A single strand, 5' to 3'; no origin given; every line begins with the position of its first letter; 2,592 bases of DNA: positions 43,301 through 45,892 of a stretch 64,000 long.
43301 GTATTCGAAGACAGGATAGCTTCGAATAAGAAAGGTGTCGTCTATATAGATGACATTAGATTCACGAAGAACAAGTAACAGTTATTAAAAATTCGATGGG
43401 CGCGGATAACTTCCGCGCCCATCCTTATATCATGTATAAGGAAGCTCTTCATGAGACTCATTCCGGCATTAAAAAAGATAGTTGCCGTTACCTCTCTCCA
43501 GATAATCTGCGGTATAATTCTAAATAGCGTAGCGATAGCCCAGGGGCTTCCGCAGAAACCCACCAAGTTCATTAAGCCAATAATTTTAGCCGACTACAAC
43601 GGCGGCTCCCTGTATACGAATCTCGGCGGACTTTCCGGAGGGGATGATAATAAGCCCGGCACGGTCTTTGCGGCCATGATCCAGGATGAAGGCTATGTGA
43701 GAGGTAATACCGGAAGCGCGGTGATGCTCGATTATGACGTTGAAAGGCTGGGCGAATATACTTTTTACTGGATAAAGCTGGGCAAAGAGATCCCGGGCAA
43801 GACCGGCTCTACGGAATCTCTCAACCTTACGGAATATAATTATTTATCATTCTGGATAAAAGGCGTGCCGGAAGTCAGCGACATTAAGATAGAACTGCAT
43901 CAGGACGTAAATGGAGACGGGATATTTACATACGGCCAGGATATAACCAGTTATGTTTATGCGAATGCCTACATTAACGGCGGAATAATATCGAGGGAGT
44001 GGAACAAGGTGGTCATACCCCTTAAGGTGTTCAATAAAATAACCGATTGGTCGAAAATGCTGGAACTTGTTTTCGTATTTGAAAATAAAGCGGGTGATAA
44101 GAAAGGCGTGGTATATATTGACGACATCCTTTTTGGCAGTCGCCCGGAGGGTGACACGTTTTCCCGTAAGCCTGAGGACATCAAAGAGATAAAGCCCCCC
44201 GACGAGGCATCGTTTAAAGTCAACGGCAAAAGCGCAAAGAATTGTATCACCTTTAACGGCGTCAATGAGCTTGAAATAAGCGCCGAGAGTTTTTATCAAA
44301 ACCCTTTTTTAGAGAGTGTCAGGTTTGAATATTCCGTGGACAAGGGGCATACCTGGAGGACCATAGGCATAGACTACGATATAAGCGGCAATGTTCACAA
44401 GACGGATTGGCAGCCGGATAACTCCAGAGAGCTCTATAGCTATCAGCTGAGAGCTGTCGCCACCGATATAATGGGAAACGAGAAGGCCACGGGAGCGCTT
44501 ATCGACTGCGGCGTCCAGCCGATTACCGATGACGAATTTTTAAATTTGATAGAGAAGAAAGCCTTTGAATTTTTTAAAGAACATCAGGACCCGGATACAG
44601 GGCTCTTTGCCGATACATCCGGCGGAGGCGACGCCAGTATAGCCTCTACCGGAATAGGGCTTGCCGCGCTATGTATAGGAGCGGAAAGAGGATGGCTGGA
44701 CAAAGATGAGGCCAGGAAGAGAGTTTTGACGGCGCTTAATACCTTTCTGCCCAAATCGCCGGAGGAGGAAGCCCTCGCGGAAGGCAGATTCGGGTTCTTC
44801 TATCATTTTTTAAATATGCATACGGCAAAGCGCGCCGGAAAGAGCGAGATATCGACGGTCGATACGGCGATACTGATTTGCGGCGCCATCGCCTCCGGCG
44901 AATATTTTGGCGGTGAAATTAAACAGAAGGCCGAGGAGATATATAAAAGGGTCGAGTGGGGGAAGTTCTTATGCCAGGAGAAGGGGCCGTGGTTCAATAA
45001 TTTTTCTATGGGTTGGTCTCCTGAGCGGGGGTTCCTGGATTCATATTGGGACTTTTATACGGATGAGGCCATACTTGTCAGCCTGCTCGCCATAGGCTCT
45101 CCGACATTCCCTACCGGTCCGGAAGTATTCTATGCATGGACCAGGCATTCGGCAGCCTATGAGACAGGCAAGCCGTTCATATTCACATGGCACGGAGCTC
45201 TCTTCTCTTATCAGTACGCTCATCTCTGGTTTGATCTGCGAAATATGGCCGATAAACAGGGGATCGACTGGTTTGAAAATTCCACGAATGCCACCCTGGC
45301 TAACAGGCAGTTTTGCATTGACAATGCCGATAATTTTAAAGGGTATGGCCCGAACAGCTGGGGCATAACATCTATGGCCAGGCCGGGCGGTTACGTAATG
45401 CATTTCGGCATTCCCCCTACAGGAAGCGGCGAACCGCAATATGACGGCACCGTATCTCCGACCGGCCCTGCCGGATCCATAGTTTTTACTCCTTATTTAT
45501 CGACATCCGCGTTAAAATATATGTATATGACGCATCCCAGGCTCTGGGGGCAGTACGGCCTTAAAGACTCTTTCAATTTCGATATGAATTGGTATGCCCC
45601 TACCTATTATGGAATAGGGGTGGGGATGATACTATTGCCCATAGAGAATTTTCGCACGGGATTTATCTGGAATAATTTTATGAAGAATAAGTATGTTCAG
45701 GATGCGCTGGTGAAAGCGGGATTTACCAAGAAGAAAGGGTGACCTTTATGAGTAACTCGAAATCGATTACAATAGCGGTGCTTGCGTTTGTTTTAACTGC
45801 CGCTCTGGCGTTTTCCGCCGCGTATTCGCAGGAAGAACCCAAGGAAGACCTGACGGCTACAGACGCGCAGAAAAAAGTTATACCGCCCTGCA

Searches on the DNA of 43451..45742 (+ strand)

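Call 45: search_with_rna_model(model_id=R1, sources=[L085, L086, L087], max_evalue=1)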
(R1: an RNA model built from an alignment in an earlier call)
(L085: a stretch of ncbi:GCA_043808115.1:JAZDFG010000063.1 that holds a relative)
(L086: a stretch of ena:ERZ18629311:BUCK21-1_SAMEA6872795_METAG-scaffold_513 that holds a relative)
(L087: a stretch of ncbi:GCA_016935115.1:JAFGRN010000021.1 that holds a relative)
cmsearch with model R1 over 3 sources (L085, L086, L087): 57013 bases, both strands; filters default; matches with E-value up to 1: 2.
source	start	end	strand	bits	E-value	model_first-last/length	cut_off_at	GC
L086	11142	11179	-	10.6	0.35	1-58/58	no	0.53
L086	14981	15044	-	9.6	0.68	1-58/58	no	0.48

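Call 52: search_with_rna_model(model_id=R1, sources=[L088, L089], max_evalue=1)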
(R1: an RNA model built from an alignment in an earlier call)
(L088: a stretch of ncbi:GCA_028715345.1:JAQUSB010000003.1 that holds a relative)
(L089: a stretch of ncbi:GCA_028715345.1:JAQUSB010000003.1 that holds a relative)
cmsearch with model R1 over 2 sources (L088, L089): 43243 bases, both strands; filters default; matches with E-value up to 1: 2.
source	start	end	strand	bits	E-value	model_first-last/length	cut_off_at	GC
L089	12863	12921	+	75.6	1.4e-20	1-58/58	no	0.51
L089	12866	12887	-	14.6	0.017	4-24/58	no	0.64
